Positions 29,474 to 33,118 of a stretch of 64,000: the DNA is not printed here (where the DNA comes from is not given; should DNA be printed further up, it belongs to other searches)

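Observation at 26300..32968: Uncharacterised three-gene outer-membrane module: TBDR-like barrel with thrombospondin-type-3 Ca-binding repeats, PorV/FadL-like barrel, large lipoprotein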

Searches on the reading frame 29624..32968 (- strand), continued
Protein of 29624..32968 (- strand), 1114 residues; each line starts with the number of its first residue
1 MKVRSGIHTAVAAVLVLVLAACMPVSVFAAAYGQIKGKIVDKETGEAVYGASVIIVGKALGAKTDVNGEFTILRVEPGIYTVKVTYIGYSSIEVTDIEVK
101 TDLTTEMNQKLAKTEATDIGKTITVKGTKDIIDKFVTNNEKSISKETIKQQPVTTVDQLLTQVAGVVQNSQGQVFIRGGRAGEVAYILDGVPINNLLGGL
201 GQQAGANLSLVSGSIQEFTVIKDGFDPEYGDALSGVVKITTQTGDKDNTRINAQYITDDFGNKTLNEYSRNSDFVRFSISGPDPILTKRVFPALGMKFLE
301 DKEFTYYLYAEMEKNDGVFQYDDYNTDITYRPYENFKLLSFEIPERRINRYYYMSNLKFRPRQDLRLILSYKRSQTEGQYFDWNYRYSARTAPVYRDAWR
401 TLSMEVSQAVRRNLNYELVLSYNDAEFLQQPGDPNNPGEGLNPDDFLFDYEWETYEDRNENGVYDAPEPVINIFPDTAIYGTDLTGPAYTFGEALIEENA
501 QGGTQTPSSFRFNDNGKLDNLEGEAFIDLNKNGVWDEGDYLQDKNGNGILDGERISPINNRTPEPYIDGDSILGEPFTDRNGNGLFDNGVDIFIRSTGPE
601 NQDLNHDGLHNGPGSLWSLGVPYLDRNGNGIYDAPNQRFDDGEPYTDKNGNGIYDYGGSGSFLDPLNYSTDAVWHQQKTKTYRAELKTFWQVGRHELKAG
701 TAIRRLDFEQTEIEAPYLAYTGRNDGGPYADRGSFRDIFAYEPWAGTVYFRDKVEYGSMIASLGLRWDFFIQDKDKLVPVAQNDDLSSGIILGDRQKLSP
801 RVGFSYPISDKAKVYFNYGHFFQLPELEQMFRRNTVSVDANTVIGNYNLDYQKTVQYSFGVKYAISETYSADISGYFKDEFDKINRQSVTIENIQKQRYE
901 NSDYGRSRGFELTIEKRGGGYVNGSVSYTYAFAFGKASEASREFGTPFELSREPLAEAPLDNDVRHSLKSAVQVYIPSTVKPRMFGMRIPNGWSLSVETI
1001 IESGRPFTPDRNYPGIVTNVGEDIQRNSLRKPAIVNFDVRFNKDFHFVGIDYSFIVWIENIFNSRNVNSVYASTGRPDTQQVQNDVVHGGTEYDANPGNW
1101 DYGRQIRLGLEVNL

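Call 63: find_encoding_contigs(protein=P0264, flank=8000, max_places=1)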
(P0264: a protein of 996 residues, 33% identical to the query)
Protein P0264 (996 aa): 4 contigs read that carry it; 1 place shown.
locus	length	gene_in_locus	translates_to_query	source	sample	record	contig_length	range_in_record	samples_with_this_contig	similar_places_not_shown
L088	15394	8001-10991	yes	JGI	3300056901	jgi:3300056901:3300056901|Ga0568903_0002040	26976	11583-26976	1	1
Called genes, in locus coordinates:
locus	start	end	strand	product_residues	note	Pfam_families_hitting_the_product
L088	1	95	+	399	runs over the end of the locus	PF20539:DUF6754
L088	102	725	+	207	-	-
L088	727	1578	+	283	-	-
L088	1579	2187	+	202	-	-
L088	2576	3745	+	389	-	PF20539:DUF6754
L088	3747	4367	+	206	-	-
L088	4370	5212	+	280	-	-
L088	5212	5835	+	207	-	-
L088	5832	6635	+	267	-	PF21948:LplA-B_cat, PF03099:BPL_LplA_LipB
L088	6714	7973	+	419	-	PF01436:NHL (faint)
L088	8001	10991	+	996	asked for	PF13620:CarboxypepD_reg, PF13715:CarbopepD_reg_2, PF07715:Plug (weak), PF00593:TonB_dep_Rec_b-barrel, PF14905:OMP_b-brl_3 (weak)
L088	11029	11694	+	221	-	PF01618:MotA_ExbB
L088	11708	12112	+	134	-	PF02472:ExbD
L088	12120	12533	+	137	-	PF02472:ExbD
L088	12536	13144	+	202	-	PF03544:TonB_C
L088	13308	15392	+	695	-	?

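Call 64: search_protein_families(library=pfam, proteins=[L085:10475-13042:+, L087:11860-14274:+, L085:14215-16071:+, L087:15394-17340:+, L088:6714-7970:+, L088:13308-15392:+, L085:5485-5757:+], max_evalue=1)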
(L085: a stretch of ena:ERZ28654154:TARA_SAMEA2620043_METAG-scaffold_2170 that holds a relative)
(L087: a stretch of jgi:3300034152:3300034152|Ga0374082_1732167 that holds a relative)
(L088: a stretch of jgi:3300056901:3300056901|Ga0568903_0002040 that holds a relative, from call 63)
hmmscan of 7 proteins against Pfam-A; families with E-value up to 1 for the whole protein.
L085:10475-13042:+ (856 aa): 0 families

L087:11860-14274:+ (805 aa): 0 families

L085:14215-16071:+ (619 aa): 10 families
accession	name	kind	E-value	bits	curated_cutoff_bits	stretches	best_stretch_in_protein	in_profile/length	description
PF13860.13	FlgD_ig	-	4.4e-11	43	27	1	544-607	10-76/79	FlgD Ig-like domain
PF13088.12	BNR_2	-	1.5e-08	34.7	31.4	1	167-323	12-179/277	BNR repeat-like domain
PF18962.6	Por_Secre_tail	-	0.00046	20.9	27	1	537-615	3-73/75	Secretion system C-terminal sorting domain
PF13585.12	CHU_C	-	0.0012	19.4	27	1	552-612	25-79/86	CHU_C Type IX secretion signal domain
PF02012.26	BNR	-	0.018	15.4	27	1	283-293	2-12/12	BNR/Asp-box repeat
PF18603.7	LAL_C2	-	0.076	13.7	29.4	0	53-75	30-52/78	L-amino acid ligase C-terminal domain 2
PF10029.15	DUF2271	-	0.086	13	27.3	1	576-606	72-102/136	Predicted periplasmic protein (DUF2271)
PF04234.18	CopC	-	0.16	13.5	23.3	1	525-601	17-90/92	CopC domain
PF13752.12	DUF4165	-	0.17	12.3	25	0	40-72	12-44/121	Domain of unknown function (DUF4165)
PF17803.7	Cadherin_4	-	0.86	10.6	25.1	1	216-269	25-67/71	Bacterial cadherin-like domain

L087:15394-17340:+ (649 aa): 4 families
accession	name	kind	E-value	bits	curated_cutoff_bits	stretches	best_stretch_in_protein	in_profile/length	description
PF13860.13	FlgD_ig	-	1.7e-12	47.5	27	1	584-636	23-75/79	FlgD Ig-like domain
PF13585.12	CHU_C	-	1.8e-06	28.4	27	1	581-637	24-74/86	CHU_C Type IX secretion signal domain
PF18962.6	Por_Secre_tail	-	7.9e-05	23.3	27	1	567-644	3-72/75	Secretion system C-terminal sorting domain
PF09003.16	Arm-DNA-bind_1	-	0.18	12.3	22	1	263-278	22-37/74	Bacteriophage lambda integrase, Arm DNA-binding domain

L088:6714-7970:+ (419 aa): 8 families
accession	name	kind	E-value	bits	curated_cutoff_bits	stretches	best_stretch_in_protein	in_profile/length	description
PF01436.27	NHL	-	2.2e-15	56.3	20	2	389-416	1-28/28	NHL repeat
PF17963.7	Big_9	-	5.8e-05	24.3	23.6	1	43-122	12-88/89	Bacterial Ig domain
PF05345.18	He_PIG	-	0.00012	22.9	24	1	40-122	10-93/96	Putative Ig domain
PF22352.2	K319L-like_PKD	-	0.00027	21.3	27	1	58-124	23-84/84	K319L-like, PKD domain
PF01731.26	Arylesterase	-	0.013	16.1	21.3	0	139-167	54-82/86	Arylesterase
PF17170.10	DUF5128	-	0.024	14.2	22.9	1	369-411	69-112/321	6-bladed beta-propeller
PF00801.26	PKD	-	0.043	14.3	23.5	1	43-117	9-74/80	PKD domain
PF18911.6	PKD_4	-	0.11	13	27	1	97-121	57-82/85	PKD domain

L088:13308-15392:+ (695 aa): 1 family
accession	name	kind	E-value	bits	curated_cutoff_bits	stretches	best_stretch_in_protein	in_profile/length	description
PF00379.29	Chitin_bind_4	-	0.022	15.5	25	1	236-265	29-59/66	Insect cuticle protein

L085:5485-5757:+ (91 aa): 2 families
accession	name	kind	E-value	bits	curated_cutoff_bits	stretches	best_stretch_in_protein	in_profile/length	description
PF22039.1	HUTI_composite_bact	-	0.00077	19.5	25.5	1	39-54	4-19/26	Imidazolonepropionase-like composite domain, bacteria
PF08352.17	oligo_HPY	-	0.0057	17.5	27.1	1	46-78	1-33/65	Oligopeptide/dipeptide transporter, C-terminal region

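Call 70: find_encoding_contigs(protein=P0245, flank=7000, max_places=1)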
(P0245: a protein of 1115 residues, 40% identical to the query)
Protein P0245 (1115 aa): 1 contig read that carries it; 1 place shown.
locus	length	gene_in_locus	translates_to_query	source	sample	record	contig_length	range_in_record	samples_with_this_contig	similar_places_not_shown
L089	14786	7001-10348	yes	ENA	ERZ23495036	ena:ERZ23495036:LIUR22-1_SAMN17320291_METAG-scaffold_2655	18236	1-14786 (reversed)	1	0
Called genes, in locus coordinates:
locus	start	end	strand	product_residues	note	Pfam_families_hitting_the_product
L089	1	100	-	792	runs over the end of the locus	PF13491:FtsK_4TM, PF17854:FtsK_alpha, PF01580:FtsK_SpoIIIE, PF09397:FtsK_gamma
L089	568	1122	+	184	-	PF00156:Pribosyltran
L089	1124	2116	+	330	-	PF02729:OTCace_N, PF00185:OTCace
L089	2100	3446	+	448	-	PF07969:Amidohydro_3 (faint), PF12890:DHOase, PF01979:Amidohydro_1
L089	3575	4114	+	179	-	PF04024:PspC, PF18917:LiaI-LiaF-like_TM1, PF22570:LiaF-TM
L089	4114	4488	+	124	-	PF18917:LiaI-LiaF-like_TM1 (weak), PF22570:LiaF-TM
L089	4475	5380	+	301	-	PF18917:LiaI-LiaF-like_TM1, PF22570:LiaF-TM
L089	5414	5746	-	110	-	PF08712:Nfu_N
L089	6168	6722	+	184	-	PF21948:LplA-B_cat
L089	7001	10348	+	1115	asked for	PF13620:CarboxypepD_reg, PF13715:CarbopepD_reg_2, PF07715:Plug, PF00593:TonB_dep_Rec_b-barrel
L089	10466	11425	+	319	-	-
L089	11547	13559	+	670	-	-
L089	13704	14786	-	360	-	?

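Call 71: find_encoding_contigs(protein=P0253, flank=7000, max_places=1)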
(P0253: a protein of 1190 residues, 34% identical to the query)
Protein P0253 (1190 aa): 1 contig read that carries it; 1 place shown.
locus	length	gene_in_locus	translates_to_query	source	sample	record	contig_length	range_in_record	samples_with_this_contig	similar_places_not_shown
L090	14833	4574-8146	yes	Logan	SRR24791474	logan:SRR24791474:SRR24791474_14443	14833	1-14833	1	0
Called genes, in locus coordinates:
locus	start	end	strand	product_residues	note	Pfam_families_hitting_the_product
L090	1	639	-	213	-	?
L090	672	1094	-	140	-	PF02662:FlpD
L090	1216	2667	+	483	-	PF01841:Transglut_core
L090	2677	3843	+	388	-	PF02670:DXP_reductoisom, PF08436:DXP_redisom_C, PF13288:DXPR_C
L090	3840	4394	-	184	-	PF04017:DUF366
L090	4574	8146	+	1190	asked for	PF13620:CarboxypepD_reg, PF13715:CarbopepD_reg_2, PF22904:NOMO1-like_2nd (weak), PF07715:Plug, PF25183:OMP_b-brl_4 (faint), PF00593:TonB_dep_Rec_b-barrel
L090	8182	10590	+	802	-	-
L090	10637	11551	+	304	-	PF03687:UPF0164 (faint), PF19572:PorV (weak)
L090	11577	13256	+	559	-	-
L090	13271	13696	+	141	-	PF03479:PCC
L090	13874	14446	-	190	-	PF01066:CDP-OH_P_transf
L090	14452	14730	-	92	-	PF00381:PTS-HPr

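Call 72: find_encoding_contigs(protein=P0256, flank=7000, max_places=1)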
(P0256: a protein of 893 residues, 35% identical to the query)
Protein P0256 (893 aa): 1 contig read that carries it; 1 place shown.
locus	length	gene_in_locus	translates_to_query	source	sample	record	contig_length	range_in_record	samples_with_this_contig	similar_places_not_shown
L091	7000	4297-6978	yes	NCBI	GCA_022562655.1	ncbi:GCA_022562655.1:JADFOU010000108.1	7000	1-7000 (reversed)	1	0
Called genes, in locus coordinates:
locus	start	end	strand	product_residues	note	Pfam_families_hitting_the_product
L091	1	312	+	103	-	?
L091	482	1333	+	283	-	PF21948:LplA-B_cat, PF03099:BPL_LplA_LipB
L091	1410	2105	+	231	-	PF01618:MotA_ExbB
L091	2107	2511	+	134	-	PF02472:ExbD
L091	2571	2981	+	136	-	PF02472:ExbD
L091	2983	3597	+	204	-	PF03544:TonB_C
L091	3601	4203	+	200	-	PF03544:TonB_C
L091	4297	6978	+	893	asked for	PF13620:CarboxypepD_reg, PF13715:CarbopepD_reg_2, PF07715:Plug, PF14905:OMP_b-brl_3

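Call 74: list_cluster_members(proteins=[P0256, P0258, P0259, P0260, P0261, P0262, P0266, P0267, P0268, P0270])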
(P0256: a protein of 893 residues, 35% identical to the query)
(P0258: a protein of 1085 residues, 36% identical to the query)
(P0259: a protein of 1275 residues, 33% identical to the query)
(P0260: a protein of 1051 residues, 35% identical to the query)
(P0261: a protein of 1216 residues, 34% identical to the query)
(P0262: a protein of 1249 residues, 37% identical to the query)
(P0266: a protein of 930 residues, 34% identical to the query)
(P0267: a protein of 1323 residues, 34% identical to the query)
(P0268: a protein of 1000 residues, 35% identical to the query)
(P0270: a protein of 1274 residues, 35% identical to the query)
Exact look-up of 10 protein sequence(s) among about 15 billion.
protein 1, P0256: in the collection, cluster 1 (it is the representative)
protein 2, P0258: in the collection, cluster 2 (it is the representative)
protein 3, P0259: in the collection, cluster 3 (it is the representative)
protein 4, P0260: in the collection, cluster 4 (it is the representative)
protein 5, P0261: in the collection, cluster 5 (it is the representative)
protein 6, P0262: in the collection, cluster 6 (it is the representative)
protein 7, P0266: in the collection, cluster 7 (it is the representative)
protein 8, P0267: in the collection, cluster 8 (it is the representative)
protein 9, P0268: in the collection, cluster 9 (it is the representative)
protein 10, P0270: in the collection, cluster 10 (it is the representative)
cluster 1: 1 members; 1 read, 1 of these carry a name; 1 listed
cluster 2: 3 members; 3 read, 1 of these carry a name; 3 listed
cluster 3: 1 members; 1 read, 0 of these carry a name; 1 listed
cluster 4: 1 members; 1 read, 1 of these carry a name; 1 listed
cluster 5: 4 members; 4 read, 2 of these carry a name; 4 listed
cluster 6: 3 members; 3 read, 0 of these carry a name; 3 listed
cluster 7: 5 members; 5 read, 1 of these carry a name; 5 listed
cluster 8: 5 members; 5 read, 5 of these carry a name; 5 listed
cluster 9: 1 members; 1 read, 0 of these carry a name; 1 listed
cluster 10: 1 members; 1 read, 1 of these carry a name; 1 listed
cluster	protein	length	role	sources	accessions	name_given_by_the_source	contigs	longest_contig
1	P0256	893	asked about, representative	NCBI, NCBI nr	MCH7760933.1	TonB-dependent receptor [candidate division TA06 bacterium]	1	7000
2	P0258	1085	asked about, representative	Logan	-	-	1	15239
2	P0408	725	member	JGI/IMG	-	outer membrane receptor protein involved in Fe transport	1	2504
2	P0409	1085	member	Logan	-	-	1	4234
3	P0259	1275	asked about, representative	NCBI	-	-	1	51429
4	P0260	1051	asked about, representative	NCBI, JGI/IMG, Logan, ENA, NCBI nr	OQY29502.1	MAG: hypothetical protein B6244_03755 [Candidatus Cloacimonetes bacterium 4572_55]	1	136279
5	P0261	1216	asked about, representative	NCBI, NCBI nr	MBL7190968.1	TonB-dependent receptor [bacterium]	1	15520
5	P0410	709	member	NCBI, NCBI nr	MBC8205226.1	MAG: TonB-dependent receptor, partial [FCB group bacterium] | TonB-dependent receptor [FCB group bacterium]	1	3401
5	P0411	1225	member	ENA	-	-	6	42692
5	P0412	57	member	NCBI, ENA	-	-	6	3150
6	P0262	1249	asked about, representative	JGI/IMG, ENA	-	-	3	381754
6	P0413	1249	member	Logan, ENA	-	-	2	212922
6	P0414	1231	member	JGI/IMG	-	-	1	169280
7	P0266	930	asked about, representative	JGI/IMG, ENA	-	-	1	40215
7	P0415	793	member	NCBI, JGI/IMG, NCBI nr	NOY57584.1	MAG: TonB-dependent receptor [Calditrichaeota bacterium] | TonB-dependent receptor [Calditrichota bacterium]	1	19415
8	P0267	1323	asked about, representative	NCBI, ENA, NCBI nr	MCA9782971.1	MAG: TonB-dependent receptor [Candidatus Cloacimonetes bacterium] | TonB-dependent receptor [Candidatus Cloacimonadota bacterium]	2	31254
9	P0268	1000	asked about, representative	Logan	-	-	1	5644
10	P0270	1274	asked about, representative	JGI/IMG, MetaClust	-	\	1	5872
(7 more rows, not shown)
